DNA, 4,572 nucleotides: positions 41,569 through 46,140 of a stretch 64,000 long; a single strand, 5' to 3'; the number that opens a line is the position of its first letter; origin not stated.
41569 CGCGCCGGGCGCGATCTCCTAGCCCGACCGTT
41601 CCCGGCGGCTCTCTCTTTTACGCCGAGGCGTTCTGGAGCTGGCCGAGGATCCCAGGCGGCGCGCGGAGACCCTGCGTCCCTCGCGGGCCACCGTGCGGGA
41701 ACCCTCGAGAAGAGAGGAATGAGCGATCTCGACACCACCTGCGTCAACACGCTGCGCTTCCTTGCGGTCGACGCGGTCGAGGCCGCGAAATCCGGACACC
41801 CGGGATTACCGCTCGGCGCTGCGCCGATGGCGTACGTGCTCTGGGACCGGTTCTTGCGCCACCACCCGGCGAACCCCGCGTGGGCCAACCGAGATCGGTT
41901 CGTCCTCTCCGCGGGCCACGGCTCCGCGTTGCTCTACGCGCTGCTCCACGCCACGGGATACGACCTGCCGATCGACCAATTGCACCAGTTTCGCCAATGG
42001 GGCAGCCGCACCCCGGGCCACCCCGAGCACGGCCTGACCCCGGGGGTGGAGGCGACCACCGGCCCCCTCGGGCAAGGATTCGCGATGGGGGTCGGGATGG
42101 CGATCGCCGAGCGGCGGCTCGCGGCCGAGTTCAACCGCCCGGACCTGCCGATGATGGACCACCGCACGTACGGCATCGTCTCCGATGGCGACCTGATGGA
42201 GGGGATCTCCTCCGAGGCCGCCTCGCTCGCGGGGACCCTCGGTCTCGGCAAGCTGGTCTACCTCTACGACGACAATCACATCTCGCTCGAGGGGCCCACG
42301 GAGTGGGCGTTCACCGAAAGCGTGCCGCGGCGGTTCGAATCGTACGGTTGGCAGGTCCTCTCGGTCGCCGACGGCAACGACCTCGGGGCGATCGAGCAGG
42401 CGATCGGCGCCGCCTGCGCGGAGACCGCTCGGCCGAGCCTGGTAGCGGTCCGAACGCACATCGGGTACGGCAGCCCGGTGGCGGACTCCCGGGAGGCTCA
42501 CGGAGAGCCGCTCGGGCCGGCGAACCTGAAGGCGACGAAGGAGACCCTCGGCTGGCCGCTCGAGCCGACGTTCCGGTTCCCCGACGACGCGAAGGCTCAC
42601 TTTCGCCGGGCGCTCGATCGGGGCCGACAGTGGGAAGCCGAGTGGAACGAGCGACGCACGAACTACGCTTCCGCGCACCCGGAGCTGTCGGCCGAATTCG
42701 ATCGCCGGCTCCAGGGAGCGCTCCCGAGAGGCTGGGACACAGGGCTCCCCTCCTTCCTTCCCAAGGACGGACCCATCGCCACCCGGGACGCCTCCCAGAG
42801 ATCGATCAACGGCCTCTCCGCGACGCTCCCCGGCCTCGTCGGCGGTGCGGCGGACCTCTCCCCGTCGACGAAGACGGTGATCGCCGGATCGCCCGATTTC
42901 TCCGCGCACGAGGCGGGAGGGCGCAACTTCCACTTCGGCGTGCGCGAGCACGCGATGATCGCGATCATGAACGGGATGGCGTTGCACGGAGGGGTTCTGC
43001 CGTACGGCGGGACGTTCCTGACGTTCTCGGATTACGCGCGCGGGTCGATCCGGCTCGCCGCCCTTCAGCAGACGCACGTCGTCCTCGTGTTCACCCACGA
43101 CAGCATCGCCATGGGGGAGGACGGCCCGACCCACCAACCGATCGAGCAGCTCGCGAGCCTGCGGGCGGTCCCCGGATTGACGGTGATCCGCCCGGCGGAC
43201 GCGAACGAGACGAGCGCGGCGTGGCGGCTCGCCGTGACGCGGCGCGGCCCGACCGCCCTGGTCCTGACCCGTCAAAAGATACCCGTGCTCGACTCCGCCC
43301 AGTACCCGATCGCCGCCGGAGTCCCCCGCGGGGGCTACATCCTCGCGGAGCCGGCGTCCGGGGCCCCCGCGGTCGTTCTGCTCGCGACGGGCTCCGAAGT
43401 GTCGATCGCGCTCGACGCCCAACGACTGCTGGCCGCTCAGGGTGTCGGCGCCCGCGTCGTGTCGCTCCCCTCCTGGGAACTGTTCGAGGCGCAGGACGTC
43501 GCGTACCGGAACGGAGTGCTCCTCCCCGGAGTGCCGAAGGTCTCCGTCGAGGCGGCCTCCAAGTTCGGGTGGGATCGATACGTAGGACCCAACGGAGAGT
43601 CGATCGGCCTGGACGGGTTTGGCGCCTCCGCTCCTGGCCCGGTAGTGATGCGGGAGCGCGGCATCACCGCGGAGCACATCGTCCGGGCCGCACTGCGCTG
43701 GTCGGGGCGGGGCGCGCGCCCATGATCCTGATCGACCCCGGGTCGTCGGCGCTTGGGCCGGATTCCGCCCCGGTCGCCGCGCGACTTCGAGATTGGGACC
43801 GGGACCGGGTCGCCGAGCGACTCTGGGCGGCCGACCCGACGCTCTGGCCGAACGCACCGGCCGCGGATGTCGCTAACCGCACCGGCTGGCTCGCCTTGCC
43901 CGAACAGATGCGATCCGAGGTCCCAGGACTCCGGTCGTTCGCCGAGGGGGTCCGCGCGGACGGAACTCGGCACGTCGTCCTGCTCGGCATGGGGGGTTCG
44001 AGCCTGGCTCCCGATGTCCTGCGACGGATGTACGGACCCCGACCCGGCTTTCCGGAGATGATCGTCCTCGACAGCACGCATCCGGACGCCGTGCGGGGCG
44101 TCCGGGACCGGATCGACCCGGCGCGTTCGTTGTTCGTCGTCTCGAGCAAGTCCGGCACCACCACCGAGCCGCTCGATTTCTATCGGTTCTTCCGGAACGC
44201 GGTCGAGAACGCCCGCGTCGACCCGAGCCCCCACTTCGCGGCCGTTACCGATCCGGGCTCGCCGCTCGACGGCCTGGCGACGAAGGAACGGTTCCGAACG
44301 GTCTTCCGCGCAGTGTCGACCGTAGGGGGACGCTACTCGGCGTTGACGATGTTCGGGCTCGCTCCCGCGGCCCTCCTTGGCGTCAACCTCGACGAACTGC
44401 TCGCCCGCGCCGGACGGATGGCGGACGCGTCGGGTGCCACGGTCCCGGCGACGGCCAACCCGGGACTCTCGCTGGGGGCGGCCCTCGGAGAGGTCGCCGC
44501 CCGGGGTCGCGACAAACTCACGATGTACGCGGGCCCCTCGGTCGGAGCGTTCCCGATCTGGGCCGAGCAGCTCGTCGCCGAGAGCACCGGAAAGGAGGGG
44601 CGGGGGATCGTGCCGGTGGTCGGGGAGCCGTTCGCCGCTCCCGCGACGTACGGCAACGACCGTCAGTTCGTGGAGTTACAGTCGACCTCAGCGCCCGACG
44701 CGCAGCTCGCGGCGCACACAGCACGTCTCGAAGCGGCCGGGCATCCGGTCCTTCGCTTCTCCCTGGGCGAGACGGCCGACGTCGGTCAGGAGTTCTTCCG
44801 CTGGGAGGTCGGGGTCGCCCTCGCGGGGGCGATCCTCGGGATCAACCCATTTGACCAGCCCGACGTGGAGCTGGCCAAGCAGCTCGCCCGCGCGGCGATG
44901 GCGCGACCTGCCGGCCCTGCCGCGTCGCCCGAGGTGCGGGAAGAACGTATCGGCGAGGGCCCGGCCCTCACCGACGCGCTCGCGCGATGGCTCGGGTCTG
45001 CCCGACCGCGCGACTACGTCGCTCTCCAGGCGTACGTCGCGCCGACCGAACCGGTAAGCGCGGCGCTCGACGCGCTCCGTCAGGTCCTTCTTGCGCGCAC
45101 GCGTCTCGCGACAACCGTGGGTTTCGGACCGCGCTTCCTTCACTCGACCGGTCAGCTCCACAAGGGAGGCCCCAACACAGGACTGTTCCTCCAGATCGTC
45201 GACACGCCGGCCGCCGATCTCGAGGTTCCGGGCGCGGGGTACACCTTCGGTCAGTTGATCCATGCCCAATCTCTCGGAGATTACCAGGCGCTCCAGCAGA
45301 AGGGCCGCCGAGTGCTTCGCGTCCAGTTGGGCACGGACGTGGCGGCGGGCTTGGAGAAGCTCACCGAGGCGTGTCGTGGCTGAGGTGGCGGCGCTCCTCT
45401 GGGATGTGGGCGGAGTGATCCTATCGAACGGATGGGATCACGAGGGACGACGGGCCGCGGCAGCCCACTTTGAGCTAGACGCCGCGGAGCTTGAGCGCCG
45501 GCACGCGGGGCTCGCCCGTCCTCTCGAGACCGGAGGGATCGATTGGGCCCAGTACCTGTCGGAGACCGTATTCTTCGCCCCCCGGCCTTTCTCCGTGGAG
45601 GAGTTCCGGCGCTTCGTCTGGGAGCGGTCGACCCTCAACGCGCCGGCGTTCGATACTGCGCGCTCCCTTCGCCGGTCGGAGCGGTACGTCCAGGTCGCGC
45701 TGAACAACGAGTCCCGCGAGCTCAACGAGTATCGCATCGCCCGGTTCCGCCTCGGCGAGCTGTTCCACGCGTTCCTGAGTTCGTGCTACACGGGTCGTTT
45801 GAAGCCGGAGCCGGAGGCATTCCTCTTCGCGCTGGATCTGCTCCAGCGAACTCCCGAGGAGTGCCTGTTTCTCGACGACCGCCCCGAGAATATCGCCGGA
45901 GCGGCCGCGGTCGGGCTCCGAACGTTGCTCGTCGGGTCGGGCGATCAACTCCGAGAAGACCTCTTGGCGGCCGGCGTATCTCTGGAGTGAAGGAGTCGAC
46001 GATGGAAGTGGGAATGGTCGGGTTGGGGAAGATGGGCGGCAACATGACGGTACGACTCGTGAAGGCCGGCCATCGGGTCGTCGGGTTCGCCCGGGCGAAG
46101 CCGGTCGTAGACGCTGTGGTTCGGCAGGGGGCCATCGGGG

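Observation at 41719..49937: Complete bacterial-style oxidative pentose-phosphate module (tkt-pgi-HAD-gnd-zwf-pgl plus ROK glucokinase) in an archaeon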

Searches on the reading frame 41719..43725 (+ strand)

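Call 5: search_protein_families(library=pfam, proteins=[window:41719-43725:+])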
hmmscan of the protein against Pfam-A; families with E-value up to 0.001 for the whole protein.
window:41719-43725:+ (668 aa): 4 families
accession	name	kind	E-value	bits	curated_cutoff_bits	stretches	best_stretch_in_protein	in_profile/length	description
PF00456.26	Transketolase_N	-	1.5e-136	455.2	22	1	5-336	2-334/334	Transketolase, thiamine diphosphate binding domain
PF02779.29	Transket_pyr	-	7.7e-55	185.6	27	1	353-522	3-173/174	Transketolase, pyrimidine binding domain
PF22613.1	Transketolase_C_1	-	5.4e-38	130.1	27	1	538-650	1-113/113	Transketolase-like TK C-terminal domain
PF02780.25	Transketolase_C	-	3.4e-08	33.9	25.9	1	549-612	9-78/124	Transketolase, C-terminal domain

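Call 6: search_protein_families(library=ncbifam, proteins=[window:41719-43725:+])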
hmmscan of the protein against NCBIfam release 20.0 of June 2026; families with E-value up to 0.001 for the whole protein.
window:41719-43725:+ (668 aa): 9 families
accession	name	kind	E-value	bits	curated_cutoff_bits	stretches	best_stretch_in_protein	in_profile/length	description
TIGR00232.1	tktlase_bact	equivalog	3e-254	845.3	682.25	1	8-658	3-649/654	transketolase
NF004558.0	PRK05899.2-4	equivalog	8.4e-171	569.6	788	1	5-657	3-645/651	transketolase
NF004559.0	PRK05899.2-5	equivalog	1.7e-84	284.3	488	1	10-583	23-536/627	transketolase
NF004556.0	PRK05899.2-2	equivalog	2.7e-58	197.7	575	2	17-279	29-278/639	transketolase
TIGR00204.1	dxs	equivalog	7.1e-13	47.9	465.95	1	402-582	353-527/616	1-deoxy-D-xylulose-5-phosphate synthase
NF003933.0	PRK05444.2-2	equivalog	1.3e-06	27.2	395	0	398-582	332-515/606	1-deoxy-D-xylulose-5-phosphate synthase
TIGR00759.1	aceE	equivalog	2.9e-06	25.6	859.9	0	33-220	109-293/885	pyruvate dehydrogenase (acetyl-transferring), homodimeric type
NF008968.0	PRK12315.1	subfamily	0.00014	20.3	510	0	397-511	317-430/582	1-deoxy-D-xylulose-5-phosphate synthase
TIGR03186.1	AKGDH_not_PDH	exception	0.00024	19.5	1408.3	0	60-225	132-298/889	alpha-ketoglutarate dehydrogenase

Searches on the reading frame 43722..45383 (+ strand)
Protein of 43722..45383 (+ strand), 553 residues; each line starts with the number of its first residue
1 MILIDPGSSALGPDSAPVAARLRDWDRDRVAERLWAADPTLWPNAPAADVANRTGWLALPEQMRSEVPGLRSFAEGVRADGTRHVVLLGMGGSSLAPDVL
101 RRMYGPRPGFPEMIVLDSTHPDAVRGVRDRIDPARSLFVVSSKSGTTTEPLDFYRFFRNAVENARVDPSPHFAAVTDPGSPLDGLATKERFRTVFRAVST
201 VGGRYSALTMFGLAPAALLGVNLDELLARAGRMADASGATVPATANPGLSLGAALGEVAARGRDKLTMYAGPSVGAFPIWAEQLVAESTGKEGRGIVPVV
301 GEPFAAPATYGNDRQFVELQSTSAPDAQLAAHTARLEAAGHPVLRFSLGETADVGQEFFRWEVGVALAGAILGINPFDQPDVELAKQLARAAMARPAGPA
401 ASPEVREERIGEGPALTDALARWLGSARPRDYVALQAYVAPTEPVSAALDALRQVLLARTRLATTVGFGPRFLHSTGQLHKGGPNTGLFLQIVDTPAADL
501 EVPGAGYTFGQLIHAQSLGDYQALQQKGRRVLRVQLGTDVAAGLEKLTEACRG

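Call 5: search_protein_families(library=pfam, proteins=[window:43722-45383:+])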
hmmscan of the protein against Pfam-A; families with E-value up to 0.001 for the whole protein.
window:43722-45383:+ (553 aa): 1 family
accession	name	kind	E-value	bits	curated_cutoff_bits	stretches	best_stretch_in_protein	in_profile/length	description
PF00342.24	PGI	-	9.7e-17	61.2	22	1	75-291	89-308/486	Phosphoglucose isomerase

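Call 6: search_protein_families(library=ncbifam, proteins=[window:43722-45383:+])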
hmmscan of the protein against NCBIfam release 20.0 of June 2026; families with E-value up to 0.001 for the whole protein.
window:43722-45383:+ (553 aa): 9 families
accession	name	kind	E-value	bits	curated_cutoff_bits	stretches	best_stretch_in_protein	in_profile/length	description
NF007080.0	PRK09533.1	equivalog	2e-191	638.3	712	1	16-551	393-944/949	bifunctional transaldolase/phosoglucose isomerase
NF003016.0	PRK03868.1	equivalog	4.8e-32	111.3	487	1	53-236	31-211/410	glucose-6-phosphate isomerase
NF010696.0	PRK14096.1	equivalog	4.9e-28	97.9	671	1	79-292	111-327/528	glucose-6-phosphate isomerase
NF010697.0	PRK14097.1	equivalog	1.4e-27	96.4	443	2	52-299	43-302/448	glucose-6-phosphate isomerase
NF010695.0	PRK14095.1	equivalog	7.4e-23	80.9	703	1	68-218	129-285/536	glucose-6-phosphate isomerase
NF001211.0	PRK00179.1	equivalog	1.5e-20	73.2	492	1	75-292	139-360/544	glucose-6-phosphate isomerase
NF040629.1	PGI_Meth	equivalog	4.8e-18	65.5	350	1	80-300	59-274/396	glucose-6-phosphate isomerase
TIGR02128.1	G6PI_arch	equivalog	1.7e-05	23.9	213.9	1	72-153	13-85/308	bifunctional phosphoglucose/phosphomannose isomerase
NF006426.0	PRK08674.1-6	subfamily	0.00018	20.5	295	1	57-155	21-111/354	bifunctional phosphoglucose/phosphomannose isomerase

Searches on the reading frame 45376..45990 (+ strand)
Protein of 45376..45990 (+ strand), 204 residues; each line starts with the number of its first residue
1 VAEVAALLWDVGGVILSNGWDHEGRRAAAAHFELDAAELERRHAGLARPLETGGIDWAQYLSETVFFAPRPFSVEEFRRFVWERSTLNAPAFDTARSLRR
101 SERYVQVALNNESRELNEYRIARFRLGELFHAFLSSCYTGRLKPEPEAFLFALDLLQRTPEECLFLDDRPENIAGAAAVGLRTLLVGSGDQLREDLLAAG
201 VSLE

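Call 5: search_protein_families(library=pfam, proteins=[window:45376-45990:+])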
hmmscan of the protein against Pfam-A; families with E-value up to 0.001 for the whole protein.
window:45376-45990:+ (204 aa): 3 families
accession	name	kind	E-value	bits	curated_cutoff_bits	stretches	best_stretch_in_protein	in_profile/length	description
PF00702.32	Hydrolase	-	6.6e-16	59.7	26.4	1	5-180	2-191/191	haloacid dehalogenase-like hydrolase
PF13242.12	Hydrolase_like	-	2e-08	34.4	22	1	143-198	4-60/75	HAD-hyrolase-like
PF13419.12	HAD_2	-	4e-07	30.8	23.8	1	111-186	103-178/178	Haloacid dehalogenase-like hydrolase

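Call 6: search_protein_families(library=ncbifam, proteins=[window:45376-45990:+])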
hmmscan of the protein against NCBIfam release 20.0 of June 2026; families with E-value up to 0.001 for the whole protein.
window:45376-45990:+ (204 aa): 22 families
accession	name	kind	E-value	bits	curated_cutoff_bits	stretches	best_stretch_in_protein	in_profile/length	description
TIGR02247.1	HAD-1A3-hyp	subfamily_domain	1e-14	54.8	125.4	1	4-196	2-205/211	epoxide hydrolase N-terminal domain-like phosphatase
TIGR01509.1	HAD-SF-IA-v3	subfamily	5.1e-12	46.2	29.4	1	120-186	90-154/154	HAD-IA family hydrolase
TIGR02254.1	YjjG_YfnB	equivalog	2.2e-09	37.2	159.9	1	75-191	86-201/223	YjjG family noncanonical pyrimidine nucleotidase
TIGR02253.1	CTE7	subfamily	1.2e-08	35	169.75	1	92-190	100-198/221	TIGR02253 family HAD-type hydrolase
TIGR01993.1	Pyr-5-nucltdase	equivalog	5e-08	32.9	142.9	1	103-186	97-183/183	pyrimidine 5'-nucleotidase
TIGR02009.1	PGMB-YQAB-SF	subfamily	7.4e-08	32.8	153.35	1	90-185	89-185/186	beta-phosphoglucomutase family hydrolase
TIGR01428.1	HAD_type_II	equivalog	1.1e-07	32.1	125.4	1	93-186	95-190/197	haloacid dehalogenase type II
NF053830.1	RUBPPhHalo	equivalog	4.9e-07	29.6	330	1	111-191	127-208/234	ribulose-1,5-bisphosphate 5-phosphatase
NF009804.0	PRK13288.1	equivalog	8.4e-06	25.4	218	1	112-187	107-182/215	pyrophosphatase PpaX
TIGR02252.1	DREG-2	subfamily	1.3e-05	25.1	155.2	1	98-185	117-203/203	HAD hydrolase, REG-2-like, family IA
NF008087.0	PRK10826.1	equivalog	2.3e-05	24.1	191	1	105-192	109-197/222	hexitol phosphatase HxpB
TIGR01990.1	bPGM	equivalog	3e-05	24.1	189.4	1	103-186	104-186/187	beta-phosphoglucomutase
NF009695.0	PRK13222.1-2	equivalog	3e-05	23.6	225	1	82-189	90-196/226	phosphoglycolate phosphatase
TIGR01549.1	HAD-SF-IA-v1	subfamily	0.00016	22.1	23.3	0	120-180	91-149/149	HAD-IA family hydrolase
TIGR01460.1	HAD-SF-IIA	subfamily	0.00021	21.2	100.15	1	88-189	139-246/246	HAD-IIA family hydrolase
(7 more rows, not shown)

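Call 65: search_solved_structures(query=window:45376-45990:+, max_evalue=0.001)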
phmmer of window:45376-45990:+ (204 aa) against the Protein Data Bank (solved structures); distinct sequences matched with E-value up to 0.001: 23.
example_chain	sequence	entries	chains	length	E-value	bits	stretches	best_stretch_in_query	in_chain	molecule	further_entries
3cnh_A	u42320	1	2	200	1.7e-45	158.1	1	4-201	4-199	Hydrolase family protein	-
5mwa_A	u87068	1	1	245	7.2e-12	48.3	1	66-196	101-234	Bifunctional epoxide hydrolase 2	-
5ahx_A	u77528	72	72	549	4e-11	45.9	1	66-196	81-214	BIFUNCTIONAL EPOXIDE HYDROLASE 2 | SOLUBLE EPOXIDE HYDROLASE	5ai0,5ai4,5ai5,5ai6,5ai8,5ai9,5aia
1s8o_A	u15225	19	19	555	4e-11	45.8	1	66-196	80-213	epoxide hydrolase 2, cytoplasmic | Epoxide hydrolase 2 | Bifunctional epoxide hydrolase 2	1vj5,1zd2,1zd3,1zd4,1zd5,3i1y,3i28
3wk4_A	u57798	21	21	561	4.1e-11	45.8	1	66-196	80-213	Bifunctional epoxide hydrolase 2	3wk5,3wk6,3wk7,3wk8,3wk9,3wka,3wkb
1cqz_A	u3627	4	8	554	2.7e-10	43.2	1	69-194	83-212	EPOXIDE HYDROLASE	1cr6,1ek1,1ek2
2i6x_A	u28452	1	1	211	1e-08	38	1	4-190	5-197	Hydrolase, haloacid dehalogenase-like family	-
2no4_A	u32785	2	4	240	7.9e-06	28.6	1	46-187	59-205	(S)-2-haloacid dehalogenase IVA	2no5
3nas_A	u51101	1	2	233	1.5e-05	27.6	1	105-196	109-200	beta-phosphoglucomutase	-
2hoq_A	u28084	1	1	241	5.9e-05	25.7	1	119-190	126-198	Putative HAD-hydrolase PH1655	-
4eek_A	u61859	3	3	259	6.9e-05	25.5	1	59-180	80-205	Beta-phosphoglucomutase-related protein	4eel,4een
4g9b_A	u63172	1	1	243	7.6e-05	25.4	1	86-191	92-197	Beta-phosphoglucomutase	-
4jb3_A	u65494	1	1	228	0.00021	23.9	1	6-196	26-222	Haloacid dehalogenase-like hydrolase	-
3kbb_A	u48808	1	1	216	0.00025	23.7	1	7-184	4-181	Phosphorylated carbohydrates phosphatase TM_1254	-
3qnm_A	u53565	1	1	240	0.00028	23.5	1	102-183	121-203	Haloacid dehalogenase-like hydrolase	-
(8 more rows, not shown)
